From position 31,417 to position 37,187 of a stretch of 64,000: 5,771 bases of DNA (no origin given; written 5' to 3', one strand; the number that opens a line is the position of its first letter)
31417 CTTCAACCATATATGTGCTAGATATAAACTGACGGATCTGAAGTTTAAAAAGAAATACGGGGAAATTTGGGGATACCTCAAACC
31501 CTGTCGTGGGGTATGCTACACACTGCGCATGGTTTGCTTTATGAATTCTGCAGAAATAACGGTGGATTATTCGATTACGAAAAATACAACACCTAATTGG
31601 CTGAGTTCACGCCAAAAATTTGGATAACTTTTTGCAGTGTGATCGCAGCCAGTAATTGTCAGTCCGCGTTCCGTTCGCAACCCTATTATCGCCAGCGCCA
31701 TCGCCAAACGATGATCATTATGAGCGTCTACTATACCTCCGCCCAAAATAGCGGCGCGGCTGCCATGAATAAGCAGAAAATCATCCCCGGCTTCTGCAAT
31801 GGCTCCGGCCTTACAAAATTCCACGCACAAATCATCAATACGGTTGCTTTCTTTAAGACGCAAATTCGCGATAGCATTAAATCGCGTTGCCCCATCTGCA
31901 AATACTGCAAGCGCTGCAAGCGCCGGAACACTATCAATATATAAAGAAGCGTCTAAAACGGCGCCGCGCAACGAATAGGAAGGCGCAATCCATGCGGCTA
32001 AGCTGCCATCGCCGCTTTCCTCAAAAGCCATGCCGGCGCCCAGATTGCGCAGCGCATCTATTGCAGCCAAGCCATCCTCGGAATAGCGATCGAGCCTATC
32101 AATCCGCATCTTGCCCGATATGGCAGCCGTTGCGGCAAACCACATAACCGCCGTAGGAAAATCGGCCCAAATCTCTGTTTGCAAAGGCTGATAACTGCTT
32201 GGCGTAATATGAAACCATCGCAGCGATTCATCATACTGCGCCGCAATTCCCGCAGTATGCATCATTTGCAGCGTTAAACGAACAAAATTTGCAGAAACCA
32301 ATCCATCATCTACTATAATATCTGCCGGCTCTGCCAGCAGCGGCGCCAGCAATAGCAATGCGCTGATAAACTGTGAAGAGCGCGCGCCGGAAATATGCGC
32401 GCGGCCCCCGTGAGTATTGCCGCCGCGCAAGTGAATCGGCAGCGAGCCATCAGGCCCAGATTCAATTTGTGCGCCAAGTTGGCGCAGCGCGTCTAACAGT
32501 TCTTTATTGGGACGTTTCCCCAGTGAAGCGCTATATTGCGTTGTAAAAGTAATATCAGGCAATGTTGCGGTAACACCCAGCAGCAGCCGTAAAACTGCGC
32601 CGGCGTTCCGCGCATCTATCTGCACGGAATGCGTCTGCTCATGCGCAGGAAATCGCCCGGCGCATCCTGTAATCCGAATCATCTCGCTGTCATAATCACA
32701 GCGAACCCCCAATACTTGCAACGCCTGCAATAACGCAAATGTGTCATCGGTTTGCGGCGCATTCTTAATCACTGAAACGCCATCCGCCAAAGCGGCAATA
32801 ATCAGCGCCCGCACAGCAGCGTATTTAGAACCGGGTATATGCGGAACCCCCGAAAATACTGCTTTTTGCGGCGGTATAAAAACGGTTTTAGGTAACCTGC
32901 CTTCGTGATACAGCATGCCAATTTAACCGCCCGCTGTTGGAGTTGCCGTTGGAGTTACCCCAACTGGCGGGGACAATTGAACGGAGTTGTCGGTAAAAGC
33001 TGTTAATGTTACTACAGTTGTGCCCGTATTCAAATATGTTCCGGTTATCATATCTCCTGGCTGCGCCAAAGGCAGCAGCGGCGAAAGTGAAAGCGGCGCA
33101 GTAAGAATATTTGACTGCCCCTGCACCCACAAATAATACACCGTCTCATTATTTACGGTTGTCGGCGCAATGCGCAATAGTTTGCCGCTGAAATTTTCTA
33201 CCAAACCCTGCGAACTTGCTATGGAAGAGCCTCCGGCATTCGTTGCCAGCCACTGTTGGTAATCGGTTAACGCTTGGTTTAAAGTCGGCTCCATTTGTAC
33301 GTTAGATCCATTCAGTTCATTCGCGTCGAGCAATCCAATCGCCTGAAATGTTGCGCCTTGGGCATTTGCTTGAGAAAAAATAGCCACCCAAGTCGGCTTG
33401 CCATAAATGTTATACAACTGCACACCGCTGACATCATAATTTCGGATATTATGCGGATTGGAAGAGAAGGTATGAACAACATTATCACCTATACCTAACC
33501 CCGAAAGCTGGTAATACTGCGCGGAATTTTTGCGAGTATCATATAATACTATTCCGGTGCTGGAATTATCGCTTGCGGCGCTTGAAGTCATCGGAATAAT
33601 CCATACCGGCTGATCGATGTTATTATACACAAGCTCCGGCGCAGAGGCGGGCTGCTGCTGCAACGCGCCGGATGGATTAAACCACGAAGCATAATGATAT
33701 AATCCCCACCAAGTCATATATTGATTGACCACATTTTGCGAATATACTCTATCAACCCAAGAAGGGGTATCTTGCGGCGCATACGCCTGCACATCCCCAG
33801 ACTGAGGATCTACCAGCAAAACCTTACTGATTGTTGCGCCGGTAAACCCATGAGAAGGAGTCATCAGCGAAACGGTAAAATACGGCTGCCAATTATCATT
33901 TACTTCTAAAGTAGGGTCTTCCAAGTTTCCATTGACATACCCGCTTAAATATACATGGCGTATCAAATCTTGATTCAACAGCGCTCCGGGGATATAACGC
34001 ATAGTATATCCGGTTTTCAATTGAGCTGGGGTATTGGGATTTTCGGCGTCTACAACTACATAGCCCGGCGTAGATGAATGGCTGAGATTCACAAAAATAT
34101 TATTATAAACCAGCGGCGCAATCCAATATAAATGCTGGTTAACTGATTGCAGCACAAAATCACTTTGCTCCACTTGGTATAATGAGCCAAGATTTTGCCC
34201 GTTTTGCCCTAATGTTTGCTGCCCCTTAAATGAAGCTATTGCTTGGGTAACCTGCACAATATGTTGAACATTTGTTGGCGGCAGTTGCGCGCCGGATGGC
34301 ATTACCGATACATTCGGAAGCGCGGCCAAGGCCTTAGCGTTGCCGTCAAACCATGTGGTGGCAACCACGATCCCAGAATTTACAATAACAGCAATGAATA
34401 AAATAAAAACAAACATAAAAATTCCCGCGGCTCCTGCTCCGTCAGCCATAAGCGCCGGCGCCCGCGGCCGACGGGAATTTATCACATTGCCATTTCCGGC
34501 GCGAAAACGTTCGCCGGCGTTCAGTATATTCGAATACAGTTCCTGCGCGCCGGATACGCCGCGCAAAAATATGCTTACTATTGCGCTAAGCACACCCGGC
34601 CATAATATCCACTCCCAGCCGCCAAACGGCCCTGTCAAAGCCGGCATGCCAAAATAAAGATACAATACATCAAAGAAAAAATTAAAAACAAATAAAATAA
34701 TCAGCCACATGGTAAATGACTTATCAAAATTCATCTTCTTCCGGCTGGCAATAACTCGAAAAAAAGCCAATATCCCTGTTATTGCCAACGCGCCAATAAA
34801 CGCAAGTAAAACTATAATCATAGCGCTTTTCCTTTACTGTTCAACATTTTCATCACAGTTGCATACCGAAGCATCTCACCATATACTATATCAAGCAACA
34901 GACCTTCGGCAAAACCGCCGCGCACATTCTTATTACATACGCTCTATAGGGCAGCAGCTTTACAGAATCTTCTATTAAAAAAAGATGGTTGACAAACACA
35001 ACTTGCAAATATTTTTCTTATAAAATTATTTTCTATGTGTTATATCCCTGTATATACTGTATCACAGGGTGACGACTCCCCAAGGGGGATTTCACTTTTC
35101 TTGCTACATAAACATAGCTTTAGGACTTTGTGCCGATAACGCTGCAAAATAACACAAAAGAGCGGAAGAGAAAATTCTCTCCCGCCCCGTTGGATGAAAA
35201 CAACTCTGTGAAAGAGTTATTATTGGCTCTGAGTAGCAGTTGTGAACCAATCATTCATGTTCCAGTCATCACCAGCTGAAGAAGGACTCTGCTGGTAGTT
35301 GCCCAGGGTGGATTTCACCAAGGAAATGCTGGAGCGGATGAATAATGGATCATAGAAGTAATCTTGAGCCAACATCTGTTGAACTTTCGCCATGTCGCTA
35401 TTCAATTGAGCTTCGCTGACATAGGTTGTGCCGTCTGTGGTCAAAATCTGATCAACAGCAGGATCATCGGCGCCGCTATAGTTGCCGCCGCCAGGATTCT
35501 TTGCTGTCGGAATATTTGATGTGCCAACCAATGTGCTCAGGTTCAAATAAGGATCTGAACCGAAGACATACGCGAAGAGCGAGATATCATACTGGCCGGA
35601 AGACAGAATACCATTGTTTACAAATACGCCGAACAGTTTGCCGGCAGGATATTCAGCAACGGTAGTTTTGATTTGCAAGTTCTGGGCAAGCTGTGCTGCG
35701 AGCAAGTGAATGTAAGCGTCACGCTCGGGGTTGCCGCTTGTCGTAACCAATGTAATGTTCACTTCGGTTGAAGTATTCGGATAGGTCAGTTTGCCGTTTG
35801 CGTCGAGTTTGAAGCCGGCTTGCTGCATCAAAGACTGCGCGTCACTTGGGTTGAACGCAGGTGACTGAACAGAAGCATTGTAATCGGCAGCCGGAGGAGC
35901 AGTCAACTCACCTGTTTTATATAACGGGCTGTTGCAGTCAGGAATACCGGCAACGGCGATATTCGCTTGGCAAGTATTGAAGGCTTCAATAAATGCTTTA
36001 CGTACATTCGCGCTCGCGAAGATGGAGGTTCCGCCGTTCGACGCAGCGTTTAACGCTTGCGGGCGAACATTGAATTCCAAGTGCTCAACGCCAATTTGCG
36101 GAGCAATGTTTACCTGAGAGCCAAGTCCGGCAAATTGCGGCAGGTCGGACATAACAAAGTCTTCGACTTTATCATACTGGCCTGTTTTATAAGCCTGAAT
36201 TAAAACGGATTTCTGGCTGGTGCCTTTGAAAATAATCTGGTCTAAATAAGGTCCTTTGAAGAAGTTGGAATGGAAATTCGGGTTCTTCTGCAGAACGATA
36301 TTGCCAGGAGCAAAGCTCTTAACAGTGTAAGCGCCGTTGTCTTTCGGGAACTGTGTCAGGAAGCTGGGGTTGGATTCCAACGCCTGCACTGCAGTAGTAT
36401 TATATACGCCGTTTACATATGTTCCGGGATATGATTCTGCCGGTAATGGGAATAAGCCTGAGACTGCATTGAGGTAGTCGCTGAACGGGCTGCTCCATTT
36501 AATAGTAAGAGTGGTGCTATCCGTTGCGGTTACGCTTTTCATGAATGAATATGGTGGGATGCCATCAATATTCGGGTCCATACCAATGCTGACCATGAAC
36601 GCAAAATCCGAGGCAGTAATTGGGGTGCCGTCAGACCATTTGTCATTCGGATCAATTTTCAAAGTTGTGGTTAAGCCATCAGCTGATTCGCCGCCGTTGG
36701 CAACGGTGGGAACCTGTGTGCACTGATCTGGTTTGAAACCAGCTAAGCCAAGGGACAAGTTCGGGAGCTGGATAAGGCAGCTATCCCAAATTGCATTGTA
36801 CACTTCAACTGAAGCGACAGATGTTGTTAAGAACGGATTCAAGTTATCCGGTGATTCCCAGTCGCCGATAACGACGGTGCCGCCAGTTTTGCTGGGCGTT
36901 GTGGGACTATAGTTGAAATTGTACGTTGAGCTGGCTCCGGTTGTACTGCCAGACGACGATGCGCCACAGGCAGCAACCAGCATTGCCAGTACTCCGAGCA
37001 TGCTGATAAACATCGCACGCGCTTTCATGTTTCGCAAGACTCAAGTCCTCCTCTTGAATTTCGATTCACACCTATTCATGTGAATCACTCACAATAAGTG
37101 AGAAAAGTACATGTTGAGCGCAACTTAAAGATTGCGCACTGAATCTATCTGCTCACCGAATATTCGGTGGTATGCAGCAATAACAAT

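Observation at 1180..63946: Nine copies of a ~137-bp TIR-bounded, hairpin-rich element confined to intergenic DNA (family A)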

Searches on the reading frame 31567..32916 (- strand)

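Call 68: search_protein_families(library=pfam, proteins=[window:31567-32916:-], max_evalue=0.00001)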
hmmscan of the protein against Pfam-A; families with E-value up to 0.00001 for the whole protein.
window:31567-32916:- (449 aa): 1 family
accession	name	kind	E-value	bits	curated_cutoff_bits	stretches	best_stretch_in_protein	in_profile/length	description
PF00275.25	EPSP_synthase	-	1.5e-79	268.1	22.8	1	23-438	9-417/417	EPSP synthase (3-phosphoshikimate 1-carboxyvinyltransferase)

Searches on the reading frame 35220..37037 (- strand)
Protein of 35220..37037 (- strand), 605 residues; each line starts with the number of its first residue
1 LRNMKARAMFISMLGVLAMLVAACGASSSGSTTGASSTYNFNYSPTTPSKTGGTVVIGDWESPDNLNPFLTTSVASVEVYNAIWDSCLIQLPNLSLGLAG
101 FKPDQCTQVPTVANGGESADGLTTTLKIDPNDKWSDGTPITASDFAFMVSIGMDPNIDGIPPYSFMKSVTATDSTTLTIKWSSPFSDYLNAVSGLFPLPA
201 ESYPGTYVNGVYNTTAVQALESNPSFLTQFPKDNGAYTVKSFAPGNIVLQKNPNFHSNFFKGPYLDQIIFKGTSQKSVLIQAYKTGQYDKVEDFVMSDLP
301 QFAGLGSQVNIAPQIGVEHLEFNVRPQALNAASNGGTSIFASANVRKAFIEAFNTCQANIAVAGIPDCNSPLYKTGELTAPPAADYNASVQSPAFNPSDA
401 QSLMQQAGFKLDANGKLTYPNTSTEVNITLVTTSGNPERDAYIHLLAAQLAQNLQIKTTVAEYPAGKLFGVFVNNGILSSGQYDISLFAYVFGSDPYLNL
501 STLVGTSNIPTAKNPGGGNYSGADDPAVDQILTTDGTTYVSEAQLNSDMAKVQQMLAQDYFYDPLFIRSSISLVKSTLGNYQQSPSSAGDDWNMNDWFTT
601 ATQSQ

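Call 9: search_protein_families(library=ncbifam, proteins=[window:35220-37037:-])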
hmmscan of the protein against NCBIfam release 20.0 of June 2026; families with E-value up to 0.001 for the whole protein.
window:35220-37037:- (605 aa): 6 families
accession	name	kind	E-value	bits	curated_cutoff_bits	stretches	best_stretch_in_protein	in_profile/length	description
NF045467.1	Opp4A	equivalog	7.8e-13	47.5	650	1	22-446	2-417/556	oligopeptide ABC transporter substrate-binding protein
NF011684.0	PRK15104.1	equivalog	3.4e-08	32.6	947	1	106-158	80-132/543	oligopeptide ABC transporter substrate-binding protein OppA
TIGR04028.1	SBP_KPN_01854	hypoth_equivalog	9.3e-07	27.8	468.5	1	263-461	200-380/509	TIGR04028 family ABC transporter substrate-binding protein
NF011942.0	PRK15413.1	equivalog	2.3e-05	23.3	594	0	117-193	81-159/512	glutathione ABC transporter substrate-binding protein GsiB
NF045468.1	Opp5A_nikA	equivalog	7.3e-05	21.4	600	1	211-458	140-363/488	nickel ABC transporter substrate-binding protein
TIGR02294.1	nickel_nikA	equivalog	0.00058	18.5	393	0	118-501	59-412/501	nickel ABC transporter substrate-binding protein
